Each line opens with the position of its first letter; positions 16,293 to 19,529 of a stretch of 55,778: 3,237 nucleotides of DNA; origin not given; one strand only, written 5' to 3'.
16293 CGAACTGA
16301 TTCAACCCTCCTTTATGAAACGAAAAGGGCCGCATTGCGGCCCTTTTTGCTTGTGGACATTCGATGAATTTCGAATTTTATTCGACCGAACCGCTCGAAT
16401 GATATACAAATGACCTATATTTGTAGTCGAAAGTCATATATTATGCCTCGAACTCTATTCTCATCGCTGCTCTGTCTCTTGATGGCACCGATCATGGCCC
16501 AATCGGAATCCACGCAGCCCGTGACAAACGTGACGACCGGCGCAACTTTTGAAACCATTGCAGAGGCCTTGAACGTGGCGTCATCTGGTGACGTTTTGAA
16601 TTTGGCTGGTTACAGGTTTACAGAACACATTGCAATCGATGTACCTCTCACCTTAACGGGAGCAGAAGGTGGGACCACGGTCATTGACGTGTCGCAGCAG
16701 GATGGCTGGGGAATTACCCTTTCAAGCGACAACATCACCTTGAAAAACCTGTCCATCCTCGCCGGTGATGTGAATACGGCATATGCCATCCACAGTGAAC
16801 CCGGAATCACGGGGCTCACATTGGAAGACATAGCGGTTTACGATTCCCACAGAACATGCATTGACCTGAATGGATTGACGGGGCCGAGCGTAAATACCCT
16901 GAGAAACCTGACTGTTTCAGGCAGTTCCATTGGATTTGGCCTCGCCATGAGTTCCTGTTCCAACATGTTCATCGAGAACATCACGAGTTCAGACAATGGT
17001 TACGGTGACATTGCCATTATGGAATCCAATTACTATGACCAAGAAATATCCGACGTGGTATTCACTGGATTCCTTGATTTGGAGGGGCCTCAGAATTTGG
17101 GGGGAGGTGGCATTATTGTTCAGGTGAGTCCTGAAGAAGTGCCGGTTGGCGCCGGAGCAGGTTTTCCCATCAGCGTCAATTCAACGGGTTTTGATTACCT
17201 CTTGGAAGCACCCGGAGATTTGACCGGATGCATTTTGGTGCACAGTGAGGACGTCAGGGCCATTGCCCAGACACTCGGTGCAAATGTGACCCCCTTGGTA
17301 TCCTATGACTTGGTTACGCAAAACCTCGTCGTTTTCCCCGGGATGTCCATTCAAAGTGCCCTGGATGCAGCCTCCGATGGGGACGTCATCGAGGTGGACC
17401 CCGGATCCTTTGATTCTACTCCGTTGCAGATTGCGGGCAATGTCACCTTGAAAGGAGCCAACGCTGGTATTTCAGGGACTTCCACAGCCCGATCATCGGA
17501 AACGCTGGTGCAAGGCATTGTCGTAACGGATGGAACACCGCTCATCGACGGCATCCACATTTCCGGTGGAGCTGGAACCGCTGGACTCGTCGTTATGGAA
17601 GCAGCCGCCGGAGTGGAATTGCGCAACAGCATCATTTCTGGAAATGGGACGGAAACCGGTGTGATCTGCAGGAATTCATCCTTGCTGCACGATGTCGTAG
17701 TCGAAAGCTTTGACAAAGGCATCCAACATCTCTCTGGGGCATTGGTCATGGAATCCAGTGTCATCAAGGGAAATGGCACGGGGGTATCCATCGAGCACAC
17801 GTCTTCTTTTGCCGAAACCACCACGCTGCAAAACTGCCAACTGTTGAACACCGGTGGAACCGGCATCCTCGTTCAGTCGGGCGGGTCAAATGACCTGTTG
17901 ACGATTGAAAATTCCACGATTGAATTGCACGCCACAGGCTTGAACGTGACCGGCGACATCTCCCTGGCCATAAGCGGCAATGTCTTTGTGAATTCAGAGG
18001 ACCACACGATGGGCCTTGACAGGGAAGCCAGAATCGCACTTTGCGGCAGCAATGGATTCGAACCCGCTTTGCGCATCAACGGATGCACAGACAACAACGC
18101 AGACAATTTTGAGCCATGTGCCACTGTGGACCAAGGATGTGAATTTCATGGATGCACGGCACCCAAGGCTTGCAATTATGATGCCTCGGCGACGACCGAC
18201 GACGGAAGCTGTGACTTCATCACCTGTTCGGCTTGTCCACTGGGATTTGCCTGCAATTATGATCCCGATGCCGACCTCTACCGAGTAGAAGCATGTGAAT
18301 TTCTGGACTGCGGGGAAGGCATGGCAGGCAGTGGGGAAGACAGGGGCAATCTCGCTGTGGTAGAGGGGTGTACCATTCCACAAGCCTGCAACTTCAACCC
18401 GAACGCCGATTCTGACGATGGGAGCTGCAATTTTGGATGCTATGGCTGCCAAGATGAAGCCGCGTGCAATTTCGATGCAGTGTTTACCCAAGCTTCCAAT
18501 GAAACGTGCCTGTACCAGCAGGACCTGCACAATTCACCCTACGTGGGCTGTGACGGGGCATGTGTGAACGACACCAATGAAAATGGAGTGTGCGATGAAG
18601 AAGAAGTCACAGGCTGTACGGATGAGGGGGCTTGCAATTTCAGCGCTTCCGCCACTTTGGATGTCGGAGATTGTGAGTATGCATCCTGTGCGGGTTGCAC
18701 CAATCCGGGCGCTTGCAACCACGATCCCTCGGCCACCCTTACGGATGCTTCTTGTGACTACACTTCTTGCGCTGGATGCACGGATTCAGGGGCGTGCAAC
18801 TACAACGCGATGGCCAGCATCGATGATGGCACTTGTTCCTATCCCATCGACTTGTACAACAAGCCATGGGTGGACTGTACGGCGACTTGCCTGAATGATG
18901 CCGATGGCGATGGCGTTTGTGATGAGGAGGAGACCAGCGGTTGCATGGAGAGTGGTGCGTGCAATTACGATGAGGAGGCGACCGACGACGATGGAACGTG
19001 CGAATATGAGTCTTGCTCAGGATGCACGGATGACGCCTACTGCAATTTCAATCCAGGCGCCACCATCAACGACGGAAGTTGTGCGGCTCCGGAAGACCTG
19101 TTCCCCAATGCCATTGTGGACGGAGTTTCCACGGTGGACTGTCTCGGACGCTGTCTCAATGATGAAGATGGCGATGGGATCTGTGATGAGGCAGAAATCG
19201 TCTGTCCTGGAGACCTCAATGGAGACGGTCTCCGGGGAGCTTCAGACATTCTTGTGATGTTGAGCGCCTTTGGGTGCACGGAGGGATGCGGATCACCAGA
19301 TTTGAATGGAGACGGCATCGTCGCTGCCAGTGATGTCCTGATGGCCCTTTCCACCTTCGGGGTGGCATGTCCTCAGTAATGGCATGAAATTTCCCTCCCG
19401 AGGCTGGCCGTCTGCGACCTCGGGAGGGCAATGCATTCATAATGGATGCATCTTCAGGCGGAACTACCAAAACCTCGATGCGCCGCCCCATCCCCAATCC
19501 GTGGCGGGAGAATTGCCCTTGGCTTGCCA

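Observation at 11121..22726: Module-sharing surface-protein island: four adjacent secreted proteins built from the same parts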

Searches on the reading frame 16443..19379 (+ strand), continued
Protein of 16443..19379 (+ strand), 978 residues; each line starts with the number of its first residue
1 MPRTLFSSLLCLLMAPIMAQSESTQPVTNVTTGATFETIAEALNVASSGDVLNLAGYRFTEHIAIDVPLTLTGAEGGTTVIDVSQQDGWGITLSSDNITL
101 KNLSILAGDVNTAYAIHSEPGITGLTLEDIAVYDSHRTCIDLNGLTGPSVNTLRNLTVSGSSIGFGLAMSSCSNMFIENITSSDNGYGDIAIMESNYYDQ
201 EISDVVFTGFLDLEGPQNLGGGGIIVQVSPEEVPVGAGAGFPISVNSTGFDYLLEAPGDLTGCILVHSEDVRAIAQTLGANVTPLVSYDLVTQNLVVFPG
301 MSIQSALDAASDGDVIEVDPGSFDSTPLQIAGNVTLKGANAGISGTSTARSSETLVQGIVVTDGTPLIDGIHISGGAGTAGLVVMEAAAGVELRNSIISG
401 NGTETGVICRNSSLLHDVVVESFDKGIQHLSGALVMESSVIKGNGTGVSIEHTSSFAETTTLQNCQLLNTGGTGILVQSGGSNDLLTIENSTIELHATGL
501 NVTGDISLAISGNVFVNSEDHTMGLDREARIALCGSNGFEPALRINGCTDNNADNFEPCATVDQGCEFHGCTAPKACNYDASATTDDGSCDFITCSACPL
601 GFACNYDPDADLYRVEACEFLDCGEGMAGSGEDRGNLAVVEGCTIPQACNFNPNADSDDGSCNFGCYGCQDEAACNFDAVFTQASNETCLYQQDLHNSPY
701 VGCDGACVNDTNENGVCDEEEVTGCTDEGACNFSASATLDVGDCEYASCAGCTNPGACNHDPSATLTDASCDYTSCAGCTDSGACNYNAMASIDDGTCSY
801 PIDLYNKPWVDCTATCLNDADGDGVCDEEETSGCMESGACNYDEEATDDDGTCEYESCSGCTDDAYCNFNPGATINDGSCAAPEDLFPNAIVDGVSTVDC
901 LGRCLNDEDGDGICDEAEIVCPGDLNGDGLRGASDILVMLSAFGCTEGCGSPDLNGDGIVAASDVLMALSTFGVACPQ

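Call 85: search_solved_structures(query=A3, max_evalue=1)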
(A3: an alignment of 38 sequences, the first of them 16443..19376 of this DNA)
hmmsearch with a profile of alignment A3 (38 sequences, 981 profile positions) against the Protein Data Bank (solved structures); distinct sequences matched with E-value up to 1: 15.
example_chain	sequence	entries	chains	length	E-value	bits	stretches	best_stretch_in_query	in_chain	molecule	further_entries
2y3n_B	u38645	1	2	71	4.4e-06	27.9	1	925-977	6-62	CELLULOSOMAL FAMILY-48 PROCESSIVE GLYCOSIDE HYDROLASE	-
6kgc_B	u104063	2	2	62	0.0063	17.5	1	923-973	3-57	And cellulose-binding endoglucanase family 9 CelL ortholog dockerin domain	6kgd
6kg9_A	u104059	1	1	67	0.007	17.3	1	922-973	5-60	And cellulose-binding endoglucanase family 9 CelL ortholog dockerin domain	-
6kge_D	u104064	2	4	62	0.015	16.2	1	923-973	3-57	And cellulose-binding endoglucanase family 9 CelL ortholog dockerin domain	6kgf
6u2j_A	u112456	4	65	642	0.024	15.5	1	569-593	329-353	Macrophage-expressed gene 1 protein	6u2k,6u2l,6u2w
6u23_A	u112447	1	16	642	0.025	15.5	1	569-593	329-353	Macrophage-expressed gene 1 protein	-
1daq_A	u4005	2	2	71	0.35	11.7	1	924-968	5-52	ENDOGLUCANASE SS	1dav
2mte_A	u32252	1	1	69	0.37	11.6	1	925-968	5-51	Cellulose 1,4-beta-cellobiosidase (reducing end) CelS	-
3uw0_A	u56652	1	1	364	0.38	11.6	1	14-88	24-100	pectinesterase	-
5lxv_B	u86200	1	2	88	0.46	11.3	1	923-968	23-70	Carbohydrate-binding protein WP_009985128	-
2ccl_B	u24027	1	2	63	0.59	10.9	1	925-970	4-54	ENDO-1,4-BETA-XYLANASE Y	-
9swj_C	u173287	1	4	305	0.93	10.3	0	751-848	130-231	Succinate--CoA ligase [ADP/GDP-forming] subunit alpha, mitochondrial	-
6g4q_A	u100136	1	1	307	0.94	10.3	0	751-848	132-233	Succinate--CoA ligase [ADP/GDP-forming] subunit alpha, mitochondrial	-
7msr_A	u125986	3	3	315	0.99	10.2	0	751-848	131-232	Succinate--CoA ligase [ADP/GDP-forming] subunit alpha, mitochondrial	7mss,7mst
6wcv_A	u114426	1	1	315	0.99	10.2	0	751-848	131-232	Succinate--CoA ligase [ADP/GDP-forming] subunit alpha, mitochondrial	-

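Call 87: find_encoding_contigs(protein=P0020, flank=10000, max_places=1)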
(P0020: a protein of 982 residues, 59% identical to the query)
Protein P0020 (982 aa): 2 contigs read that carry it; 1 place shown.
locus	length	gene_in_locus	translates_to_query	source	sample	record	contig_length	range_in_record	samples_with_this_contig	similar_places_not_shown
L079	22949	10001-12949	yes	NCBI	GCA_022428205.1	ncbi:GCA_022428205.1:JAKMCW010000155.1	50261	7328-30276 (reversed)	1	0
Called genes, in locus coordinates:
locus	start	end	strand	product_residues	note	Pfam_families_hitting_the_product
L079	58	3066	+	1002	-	-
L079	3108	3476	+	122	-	-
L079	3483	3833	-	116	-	-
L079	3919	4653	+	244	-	PF20772:TACO1_YebC_N, PF01709:Transcrip_reg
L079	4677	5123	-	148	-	-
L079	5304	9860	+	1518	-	-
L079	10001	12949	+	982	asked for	PF22842:Pel9A-like_beta_helix (faint)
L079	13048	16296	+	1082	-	PF15902:Sortilin-Vps10 (weak)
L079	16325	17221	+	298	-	PF01479:S4 (weak)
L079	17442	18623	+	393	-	PF00108:Thiolase_N, PF00109:ketoacyl-synt, PF02803:Thiolase_C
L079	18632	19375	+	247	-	PF18348:SH3_16, PF00877:NLPC_P60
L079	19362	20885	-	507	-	-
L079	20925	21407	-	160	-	PF00578:AhpC-TSA (weak), PF08534:Redoxin (weak)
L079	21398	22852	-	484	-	-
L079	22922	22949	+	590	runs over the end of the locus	PF00474:SSF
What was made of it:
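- Closest known: Two-domain beta-helix carbohydrate-active enzymes: PL6 alginate lyases AlyGC. Same: Orthologues give a faint Pel9A-like Pfam hit (call 87).
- Tried and rejected: PF22842, listed for orthologues, turned out to be the Pel9A-like beta-helix (the head) and not the module (call 87).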

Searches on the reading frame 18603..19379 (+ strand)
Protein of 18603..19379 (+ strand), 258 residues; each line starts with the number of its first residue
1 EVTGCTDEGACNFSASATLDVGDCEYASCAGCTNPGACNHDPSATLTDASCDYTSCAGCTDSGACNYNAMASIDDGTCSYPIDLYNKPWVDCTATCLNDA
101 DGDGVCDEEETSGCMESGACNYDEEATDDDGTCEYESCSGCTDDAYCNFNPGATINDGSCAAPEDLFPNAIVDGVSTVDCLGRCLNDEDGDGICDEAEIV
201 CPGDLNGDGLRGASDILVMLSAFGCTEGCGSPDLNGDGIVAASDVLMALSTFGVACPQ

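Call 13: search_solved_structures(query=window:18603-19379:+, max_evalue=10, show_alignments=3)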
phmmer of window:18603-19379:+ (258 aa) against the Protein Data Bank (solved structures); distinct sequences matched with E-value up to 10: 13.
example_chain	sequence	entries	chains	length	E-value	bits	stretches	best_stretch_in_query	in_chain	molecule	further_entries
2y3n_B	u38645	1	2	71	2.1e-05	27.1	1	201-253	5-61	CELLULOSOMAL FAMILY-48 PROCESSIVE GLYCOSIDE HYDROLASE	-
5lxv_B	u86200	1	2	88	0.067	15.6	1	202-245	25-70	Carbohydrate-binding protein WP_009985128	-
6kgc_B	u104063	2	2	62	0.11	14.9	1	202-247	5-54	And cellulose-binding endoglucanase family 9 CelL ortholog dockerin domain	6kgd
6kge_D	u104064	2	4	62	0.12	14.8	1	202-247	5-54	And cellulose-binding endoglucanase family 9 CelL ortholog dockerin domain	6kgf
6kg9_A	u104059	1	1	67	0.12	14.7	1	201-247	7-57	And cellulose-binding endoglucanase family 9 CelL ortholog dockerin domain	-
3akb_A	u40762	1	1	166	0.21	13.9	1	210-254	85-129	Putative calcium binding protein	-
3aka_A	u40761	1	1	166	0.29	13.5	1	212-254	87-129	Putative calcium binding protein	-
6u2j_A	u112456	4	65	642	0.48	12.8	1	53-85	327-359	Macrophage-expressed gene 1 protein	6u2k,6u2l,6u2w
6u23_A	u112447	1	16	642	0.49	12.8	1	53-85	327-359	Macrophage-expressed gene 1 protein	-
4zcu_A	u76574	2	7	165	0.76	12.1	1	196-255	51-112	Calcium-binding mitochondrial carrier protein SCaMC-1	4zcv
2ccl_B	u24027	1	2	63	0.93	11.8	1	200-248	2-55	ENDO-1,4-BETA-XYLANASE Y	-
1y6w_A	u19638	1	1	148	1.2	11.5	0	96-129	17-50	Calmodulin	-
4n5x_A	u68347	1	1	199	1.3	11.4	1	196-255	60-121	Calcium-binding mitochondrial carrier protein SCaMC-1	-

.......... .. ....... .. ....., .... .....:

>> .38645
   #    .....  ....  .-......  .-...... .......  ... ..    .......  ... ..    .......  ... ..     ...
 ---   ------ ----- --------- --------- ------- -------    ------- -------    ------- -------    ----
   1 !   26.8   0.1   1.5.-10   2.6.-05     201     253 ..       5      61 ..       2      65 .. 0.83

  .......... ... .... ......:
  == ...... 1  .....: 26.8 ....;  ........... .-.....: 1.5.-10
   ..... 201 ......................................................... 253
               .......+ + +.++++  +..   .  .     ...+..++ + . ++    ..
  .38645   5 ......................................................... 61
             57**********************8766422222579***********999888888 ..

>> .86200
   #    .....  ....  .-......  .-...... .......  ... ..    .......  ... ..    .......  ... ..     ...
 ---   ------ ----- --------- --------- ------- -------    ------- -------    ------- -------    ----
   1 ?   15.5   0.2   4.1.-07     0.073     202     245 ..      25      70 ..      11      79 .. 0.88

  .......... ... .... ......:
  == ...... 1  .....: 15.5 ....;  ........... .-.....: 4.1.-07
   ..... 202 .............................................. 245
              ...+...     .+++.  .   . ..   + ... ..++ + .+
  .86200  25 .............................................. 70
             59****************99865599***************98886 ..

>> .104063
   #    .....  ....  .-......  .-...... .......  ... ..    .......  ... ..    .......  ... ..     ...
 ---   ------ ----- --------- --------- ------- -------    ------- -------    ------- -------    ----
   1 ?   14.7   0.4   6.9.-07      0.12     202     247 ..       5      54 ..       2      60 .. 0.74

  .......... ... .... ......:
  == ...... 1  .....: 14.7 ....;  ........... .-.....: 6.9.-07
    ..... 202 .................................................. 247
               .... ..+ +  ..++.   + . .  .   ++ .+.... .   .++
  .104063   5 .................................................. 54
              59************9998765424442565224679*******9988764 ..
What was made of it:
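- The tail matches a solved dockerin by sequence: 2y3n_B, E 2e-5 (call 13), and 4e-6 with the profile (call 85).
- Tried and rejected: With the g3 profile only the tail matched, plus a weak, probably spurious match of one module to the Cys-rich region of MPEG1 (E 0.024; calls 13, 85).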
